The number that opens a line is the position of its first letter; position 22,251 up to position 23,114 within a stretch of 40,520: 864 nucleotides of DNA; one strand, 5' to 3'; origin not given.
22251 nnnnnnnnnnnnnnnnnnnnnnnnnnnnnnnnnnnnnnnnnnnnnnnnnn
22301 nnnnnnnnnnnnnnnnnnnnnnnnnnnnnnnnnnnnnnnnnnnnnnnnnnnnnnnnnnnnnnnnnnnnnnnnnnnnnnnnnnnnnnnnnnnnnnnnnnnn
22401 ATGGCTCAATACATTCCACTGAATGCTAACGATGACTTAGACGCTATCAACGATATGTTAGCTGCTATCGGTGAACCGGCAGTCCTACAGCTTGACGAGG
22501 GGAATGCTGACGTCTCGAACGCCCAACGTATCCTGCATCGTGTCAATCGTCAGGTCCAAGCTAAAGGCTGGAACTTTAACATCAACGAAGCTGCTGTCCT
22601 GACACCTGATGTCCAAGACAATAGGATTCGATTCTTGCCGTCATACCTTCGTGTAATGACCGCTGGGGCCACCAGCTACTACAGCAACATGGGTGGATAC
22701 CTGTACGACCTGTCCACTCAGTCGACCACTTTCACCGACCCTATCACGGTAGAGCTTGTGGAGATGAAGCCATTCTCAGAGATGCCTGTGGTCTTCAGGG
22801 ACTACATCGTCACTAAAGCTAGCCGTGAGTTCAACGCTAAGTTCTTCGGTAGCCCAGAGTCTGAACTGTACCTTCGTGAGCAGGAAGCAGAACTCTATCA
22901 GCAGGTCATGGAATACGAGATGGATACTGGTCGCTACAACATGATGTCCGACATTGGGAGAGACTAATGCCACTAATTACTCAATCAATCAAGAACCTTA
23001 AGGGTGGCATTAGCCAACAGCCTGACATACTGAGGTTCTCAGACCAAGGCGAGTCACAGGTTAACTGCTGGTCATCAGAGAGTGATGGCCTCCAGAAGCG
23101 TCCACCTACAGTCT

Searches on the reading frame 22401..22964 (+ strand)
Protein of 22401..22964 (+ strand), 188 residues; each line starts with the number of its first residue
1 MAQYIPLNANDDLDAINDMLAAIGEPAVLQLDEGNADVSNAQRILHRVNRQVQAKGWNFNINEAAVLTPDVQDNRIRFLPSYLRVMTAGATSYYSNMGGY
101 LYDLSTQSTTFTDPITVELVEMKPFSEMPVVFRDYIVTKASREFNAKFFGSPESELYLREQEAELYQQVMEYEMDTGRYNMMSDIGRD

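Call 21: find_related_loci(query=window:22401-22964:+, collection=viral_contigs, flank=1500)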
Query window:22401-22964:+ (188 aa) in viral_contigs; peptide patterns used: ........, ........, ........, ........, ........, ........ (x = any residue, [..] = any of these).
28 stretches matched a pattern; 26 encode a relative of the query (tblastn E <= 1e-3); 26 distinct loci.
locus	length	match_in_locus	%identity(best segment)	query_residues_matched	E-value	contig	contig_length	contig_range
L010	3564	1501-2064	100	1-188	2e-128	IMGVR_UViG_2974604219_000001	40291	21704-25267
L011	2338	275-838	100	1-188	3e-132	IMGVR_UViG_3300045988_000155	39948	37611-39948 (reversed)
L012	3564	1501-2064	100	1-188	2e-128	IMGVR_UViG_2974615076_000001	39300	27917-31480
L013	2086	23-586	100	1-188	6e-133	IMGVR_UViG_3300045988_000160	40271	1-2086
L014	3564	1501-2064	100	1-188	2e-128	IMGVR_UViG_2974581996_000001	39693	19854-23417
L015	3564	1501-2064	99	1-188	5e-128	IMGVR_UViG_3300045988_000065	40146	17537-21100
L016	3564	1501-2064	99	1-188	2e-127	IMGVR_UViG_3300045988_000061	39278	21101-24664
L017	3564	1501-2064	99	1-188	4e-127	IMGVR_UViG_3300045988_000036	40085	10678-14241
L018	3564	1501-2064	98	1-188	6e-127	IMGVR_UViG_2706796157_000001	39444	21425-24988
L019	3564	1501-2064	99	1-188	3e-127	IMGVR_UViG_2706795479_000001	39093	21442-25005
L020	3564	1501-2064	99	1-188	8e-127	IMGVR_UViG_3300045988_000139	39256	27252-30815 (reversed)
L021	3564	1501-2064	98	1-188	3e-126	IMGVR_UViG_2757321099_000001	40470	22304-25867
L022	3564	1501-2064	98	1-188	8e-126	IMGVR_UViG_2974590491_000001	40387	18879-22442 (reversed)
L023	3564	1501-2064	98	1-188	8e-126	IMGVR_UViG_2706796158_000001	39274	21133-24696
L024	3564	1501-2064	97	1-188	2e-125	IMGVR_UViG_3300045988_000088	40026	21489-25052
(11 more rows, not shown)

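Call 50: find_related_loci(query=A2, collection=viral_contigs, flank=700)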
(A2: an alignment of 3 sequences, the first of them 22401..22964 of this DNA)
Query A2 (188 aa) in viral_contigs; peptide patterns used: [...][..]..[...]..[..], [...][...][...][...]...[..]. (x = any residue, [..] = any of these).
591 stretches matched a pattern; 424 encode a relative of the query (tblastn E <= 1e-3); the best 80 are kept; 80 distinct loci.
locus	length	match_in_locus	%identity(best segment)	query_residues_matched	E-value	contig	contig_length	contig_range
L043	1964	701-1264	100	1-188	1e-130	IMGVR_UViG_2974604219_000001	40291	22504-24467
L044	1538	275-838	100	1-188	2e-134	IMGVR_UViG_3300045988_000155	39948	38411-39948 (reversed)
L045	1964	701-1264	100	1-188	1e-130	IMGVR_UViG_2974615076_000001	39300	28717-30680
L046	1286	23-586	100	1-188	2e-135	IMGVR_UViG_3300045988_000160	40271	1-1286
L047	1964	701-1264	100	1-188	1e-130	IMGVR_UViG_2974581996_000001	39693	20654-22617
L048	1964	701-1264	99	1-188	5e-130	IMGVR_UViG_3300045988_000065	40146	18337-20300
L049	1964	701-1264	99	1-188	2e-129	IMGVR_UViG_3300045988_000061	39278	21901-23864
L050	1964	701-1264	99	1-188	4e-129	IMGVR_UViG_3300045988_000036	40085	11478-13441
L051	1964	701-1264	98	1-188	7e-129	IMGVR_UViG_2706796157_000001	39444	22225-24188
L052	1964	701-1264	99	1-188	3e-129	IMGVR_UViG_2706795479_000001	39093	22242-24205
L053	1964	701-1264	99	1-188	8e-129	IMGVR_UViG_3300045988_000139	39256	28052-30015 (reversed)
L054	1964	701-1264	98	1-188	3e-128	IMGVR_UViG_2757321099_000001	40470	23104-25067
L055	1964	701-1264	98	1-188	1e-127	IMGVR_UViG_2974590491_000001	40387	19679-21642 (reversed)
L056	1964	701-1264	98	1-188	1e-127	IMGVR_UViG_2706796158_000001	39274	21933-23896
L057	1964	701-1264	97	1-188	3e-127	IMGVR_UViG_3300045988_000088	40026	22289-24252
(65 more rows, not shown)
